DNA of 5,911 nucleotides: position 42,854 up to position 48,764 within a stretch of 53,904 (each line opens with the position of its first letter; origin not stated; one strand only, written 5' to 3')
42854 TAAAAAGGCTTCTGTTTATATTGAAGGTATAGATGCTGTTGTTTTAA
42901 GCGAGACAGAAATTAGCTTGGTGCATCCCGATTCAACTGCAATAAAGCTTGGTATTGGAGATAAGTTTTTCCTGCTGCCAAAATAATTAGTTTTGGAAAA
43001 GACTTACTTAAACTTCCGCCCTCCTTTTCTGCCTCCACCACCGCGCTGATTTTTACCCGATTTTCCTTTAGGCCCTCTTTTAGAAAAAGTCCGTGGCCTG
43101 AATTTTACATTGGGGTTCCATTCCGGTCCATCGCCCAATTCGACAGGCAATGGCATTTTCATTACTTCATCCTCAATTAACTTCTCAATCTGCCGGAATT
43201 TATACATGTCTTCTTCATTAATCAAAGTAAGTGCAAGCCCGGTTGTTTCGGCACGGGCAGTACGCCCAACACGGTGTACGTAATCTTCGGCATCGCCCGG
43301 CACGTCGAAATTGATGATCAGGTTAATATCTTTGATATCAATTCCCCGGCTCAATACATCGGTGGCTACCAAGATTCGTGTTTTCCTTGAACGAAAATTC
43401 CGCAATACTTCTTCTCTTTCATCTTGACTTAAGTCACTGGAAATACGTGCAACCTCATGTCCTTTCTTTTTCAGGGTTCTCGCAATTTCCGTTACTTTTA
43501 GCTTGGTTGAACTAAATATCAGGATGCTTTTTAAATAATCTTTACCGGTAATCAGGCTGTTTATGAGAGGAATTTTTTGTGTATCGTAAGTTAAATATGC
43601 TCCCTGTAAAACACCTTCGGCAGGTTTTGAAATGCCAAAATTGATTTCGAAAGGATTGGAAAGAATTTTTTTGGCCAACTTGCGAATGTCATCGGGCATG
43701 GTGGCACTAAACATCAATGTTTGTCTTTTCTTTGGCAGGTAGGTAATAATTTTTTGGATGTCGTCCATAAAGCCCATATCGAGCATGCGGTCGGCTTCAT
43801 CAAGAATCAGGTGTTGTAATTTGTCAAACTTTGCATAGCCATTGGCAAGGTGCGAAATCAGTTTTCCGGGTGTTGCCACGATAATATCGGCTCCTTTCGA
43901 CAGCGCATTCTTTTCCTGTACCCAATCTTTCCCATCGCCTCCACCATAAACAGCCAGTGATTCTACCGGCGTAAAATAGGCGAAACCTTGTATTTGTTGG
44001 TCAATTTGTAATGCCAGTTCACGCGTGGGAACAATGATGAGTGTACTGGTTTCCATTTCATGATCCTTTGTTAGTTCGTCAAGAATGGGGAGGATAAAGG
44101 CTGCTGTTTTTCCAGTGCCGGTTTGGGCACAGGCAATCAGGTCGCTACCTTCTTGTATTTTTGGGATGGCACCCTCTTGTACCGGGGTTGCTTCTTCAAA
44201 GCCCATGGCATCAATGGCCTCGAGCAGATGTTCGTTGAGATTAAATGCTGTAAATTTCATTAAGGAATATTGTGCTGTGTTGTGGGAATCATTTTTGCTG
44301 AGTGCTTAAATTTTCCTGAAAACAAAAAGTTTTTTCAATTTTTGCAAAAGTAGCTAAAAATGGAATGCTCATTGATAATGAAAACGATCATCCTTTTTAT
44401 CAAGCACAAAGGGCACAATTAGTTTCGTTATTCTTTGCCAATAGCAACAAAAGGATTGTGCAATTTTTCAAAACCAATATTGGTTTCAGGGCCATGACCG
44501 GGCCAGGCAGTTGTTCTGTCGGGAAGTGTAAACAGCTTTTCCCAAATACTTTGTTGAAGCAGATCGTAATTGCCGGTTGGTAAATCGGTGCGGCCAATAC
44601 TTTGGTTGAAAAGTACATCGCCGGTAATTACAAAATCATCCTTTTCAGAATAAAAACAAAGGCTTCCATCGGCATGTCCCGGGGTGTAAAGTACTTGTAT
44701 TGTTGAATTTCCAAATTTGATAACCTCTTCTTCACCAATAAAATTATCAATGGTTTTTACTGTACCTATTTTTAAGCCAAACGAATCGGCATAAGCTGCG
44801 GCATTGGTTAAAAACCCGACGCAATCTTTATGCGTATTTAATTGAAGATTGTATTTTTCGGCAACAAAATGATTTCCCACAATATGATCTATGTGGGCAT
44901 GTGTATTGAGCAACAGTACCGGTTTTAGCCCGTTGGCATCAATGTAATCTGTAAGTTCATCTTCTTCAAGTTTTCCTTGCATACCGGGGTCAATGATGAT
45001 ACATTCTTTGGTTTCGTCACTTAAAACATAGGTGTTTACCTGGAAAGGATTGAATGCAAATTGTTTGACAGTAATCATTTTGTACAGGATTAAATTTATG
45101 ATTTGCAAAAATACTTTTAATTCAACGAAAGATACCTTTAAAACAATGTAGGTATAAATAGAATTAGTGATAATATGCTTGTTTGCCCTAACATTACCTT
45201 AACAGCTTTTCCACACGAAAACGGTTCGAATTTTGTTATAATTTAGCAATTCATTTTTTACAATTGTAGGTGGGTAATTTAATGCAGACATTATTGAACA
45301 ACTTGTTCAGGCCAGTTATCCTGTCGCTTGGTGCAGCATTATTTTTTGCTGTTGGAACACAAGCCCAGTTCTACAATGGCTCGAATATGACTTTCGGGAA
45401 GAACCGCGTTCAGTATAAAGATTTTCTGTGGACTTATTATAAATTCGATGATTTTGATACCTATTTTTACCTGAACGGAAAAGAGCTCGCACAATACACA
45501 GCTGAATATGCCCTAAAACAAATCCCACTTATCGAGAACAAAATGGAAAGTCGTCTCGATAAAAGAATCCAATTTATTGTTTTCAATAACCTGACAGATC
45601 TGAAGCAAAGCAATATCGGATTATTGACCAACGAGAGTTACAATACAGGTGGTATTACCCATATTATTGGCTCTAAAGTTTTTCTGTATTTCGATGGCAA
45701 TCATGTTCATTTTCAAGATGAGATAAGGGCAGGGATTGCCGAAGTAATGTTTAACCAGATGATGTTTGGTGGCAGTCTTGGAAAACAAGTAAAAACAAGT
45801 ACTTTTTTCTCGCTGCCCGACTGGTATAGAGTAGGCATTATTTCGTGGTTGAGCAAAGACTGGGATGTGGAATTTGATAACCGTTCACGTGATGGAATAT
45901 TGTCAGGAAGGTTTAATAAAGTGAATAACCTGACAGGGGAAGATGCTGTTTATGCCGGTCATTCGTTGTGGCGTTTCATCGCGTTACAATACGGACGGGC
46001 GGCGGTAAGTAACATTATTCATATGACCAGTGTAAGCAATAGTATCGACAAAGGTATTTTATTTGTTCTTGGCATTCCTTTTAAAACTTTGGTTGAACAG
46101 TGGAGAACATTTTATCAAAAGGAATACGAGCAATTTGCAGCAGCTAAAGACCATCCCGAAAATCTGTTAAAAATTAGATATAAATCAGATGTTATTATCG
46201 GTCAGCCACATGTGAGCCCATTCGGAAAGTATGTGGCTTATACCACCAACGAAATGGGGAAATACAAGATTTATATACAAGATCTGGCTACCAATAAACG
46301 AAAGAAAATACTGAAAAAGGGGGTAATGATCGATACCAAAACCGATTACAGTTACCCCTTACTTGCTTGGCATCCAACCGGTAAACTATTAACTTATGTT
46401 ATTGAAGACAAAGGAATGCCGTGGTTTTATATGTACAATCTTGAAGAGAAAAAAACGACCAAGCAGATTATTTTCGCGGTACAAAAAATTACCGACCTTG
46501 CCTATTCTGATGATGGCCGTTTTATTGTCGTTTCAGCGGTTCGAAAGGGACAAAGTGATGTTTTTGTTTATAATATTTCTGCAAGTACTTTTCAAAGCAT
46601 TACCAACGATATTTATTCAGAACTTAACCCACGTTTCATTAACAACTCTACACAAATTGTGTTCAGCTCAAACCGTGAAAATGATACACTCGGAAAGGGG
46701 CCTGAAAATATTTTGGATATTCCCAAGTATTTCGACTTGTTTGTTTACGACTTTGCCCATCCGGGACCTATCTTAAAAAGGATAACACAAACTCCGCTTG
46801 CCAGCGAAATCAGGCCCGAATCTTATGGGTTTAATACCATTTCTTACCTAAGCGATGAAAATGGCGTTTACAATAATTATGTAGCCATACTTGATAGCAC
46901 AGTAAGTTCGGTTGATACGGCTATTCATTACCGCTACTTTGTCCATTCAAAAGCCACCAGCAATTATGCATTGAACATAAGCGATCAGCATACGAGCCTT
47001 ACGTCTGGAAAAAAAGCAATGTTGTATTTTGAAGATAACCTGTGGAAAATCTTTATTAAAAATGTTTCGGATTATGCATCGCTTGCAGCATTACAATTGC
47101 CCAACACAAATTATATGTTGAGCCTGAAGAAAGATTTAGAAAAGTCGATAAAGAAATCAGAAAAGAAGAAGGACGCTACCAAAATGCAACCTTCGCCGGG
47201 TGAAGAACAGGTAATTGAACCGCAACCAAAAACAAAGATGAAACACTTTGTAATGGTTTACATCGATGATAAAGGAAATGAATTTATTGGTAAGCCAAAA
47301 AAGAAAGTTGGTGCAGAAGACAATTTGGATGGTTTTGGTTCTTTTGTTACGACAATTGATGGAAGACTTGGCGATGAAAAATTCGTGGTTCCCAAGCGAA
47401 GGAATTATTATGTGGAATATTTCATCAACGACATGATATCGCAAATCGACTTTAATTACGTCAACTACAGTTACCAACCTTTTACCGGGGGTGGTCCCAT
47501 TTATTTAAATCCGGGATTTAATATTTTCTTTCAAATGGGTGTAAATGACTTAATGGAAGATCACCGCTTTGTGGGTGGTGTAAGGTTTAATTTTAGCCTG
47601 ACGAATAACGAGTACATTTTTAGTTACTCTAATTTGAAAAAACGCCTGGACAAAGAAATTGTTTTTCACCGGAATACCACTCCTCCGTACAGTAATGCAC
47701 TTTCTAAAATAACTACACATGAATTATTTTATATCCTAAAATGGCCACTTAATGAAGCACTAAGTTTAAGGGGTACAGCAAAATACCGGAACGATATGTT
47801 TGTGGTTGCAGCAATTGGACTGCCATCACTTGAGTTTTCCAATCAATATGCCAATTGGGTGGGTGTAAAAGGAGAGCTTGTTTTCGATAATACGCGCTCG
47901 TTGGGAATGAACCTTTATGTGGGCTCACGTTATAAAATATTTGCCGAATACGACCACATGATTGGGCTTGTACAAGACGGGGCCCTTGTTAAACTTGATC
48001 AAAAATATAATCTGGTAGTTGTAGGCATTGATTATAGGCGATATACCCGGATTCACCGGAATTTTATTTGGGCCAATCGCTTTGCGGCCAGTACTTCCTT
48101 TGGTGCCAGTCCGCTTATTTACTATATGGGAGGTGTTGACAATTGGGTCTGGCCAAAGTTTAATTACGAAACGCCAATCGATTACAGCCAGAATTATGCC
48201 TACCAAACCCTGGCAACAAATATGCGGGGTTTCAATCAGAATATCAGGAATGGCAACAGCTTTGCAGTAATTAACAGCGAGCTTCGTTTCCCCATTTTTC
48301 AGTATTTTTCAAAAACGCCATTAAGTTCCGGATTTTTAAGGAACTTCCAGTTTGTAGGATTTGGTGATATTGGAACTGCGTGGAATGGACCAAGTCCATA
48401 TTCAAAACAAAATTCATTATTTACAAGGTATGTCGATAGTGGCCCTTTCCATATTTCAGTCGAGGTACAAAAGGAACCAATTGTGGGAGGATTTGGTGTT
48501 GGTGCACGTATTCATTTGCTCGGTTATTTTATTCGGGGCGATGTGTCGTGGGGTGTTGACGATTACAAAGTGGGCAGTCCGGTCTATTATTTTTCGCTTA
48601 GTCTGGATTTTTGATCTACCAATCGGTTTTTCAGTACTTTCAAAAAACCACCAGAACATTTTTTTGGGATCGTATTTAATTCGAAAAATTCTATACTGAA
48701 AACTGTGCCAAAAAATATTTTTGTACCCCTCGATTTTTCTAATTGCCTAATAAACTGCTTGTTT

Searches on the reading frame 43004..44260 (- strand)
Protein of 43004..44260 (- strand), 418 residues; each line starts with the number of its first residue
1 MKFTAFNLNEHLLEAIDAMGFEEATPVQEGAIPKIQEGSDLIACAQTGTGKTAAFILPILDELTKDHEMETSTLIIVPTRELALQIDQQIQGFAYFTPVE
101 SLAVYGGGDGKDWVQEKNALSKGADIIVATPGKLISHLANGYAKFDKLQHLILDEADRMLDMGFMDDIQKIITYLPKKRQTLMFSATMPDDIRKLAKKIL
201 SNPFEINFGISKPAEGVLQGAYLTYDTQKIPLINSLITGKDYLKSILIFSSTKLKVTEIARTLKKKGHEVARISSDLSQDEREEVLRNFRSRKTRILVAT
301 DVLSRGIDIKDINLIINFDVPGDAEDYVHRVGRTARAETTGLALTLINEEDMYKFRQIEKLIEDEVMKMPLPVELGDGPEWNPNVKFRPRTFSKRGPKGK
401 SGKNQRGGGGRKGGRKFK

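Call 65: search_protein_families(library=pfam, proteins=[window:43004-44260:-], max_evalue=0.0001)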
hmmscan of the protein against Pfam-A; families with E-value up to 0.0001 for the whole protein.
window:43004-44260:- (418 aa): 4 families
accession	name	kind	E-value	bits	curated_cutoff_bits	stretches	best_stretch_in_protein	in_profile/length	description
PF00270.35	DEAD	-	3.5e-52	176.9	26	1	25-194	1-166/167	DEAD/DEAH box helicase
PF00271.37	Helicase_C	-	3.1e-30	105.1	23.5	1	232-337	5-109/110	Helicase conserved C-terminal domain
PF04851.21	ResIII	-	5.3e-12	46.4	22.5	1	28-189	8-163/164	Type III restriction enzyme, res subunit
PF00176.29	SNF2-rel_dom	-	1.6e-05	24.6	24.9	1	40-159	19-137/290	SNF2-related domain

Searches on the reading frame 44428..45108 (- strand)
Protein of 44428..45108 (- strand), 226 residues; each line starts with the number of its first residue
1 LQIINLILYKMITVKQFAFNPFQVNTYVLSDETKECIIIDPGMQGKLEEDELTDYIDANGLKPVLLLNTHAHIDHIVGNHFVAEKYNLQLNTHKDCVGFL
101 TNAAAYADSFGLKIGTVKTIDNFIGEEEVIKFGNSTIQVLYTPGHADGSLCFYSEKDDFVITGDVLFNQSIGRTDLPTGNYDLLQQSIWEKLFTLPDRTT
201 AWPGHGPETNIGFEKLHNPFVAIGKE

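Call 65: search_protein_families(library=pfam, proteins=[window:44428-45108:-], max_evalue=0.0001)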
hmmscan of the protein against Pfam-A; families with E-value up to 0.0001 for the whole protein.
window:44428-45108:- (226 aa): 2 families
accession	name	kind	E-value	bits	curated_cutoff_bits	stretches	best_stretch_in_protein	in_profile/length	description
PF00753.33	Lactamase_B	-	4.1e-29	102.4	22.7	1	21-205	3-196/196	Metallo-beta-lactamase superfamily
PF19583.5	ODP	-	7.3e-05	23.2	27.2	1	22-166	1-137/194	ODP family beta lactamase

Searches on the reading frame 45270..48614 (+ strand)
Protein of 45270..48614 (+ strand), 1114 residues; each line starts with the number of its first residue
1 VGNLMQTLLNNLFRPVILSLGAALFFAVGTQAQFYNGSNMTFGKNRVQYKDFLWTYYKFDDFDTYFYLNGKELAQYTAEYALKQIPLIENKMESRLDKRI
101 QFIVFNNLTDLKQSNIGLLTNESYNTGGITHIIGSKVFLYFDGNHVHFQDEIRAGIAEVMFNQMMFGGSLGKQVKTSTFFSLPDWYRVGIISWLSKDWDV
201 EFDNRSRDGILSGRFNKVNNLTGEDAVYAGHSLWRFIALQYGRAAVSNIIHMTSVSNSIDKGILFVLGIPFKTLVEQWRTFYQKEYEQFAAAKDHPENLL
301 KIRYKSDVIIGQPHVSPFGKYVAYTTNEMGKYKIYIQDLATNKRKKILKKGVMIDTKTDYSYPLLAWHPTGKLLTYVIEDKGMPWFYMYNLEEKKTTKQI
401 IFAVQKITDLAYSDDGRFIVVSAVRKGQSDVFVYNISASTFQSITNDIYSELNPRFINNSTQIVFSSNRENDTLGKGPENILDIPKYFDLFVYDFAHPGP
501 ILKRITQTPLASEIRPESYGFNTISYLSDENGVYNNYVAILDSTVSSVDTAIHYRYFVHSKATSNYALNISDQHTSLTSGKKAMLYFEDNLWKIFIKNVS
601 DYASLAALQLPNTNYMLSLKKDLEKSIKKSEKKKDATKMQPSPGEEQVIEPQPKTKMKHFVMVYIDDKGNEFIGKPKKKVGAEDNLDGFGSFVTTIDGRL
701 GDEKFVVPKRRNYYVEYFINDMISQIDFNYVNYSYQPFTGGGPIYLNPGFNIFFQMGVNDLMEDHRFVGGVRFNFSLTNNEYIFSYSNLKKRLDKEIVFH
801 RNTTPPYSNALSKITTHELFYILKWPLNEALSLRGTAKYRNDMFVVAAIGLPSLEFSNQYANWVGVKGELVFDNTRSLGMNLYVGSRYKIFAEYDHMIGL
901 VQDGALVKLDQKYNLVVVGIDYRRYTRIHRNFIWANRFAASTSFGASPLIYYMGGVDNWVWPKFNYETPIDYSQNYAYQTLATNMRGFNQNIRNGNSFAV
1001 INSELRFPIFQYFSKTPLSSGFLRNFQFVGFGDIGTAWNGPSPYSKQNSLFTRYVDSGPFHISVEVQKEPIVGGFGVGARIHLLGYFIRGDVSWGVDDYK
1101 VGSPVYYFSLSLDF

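Call 65: search_protein_families(library=pfam, proteins=[window:45270-48614:+], max_evalue=0.0001)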
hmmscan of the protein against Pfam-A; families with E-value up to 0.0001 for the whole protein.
window:45270-48614:+ (1114 aa): 1 family
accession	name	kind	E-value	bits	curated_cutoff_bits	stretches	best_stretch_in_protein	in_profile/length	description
PF07676.18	PD40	-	1.4e-05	25.3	20.9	0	451-474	11-31/38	WD40-like Beta Propeller Repeat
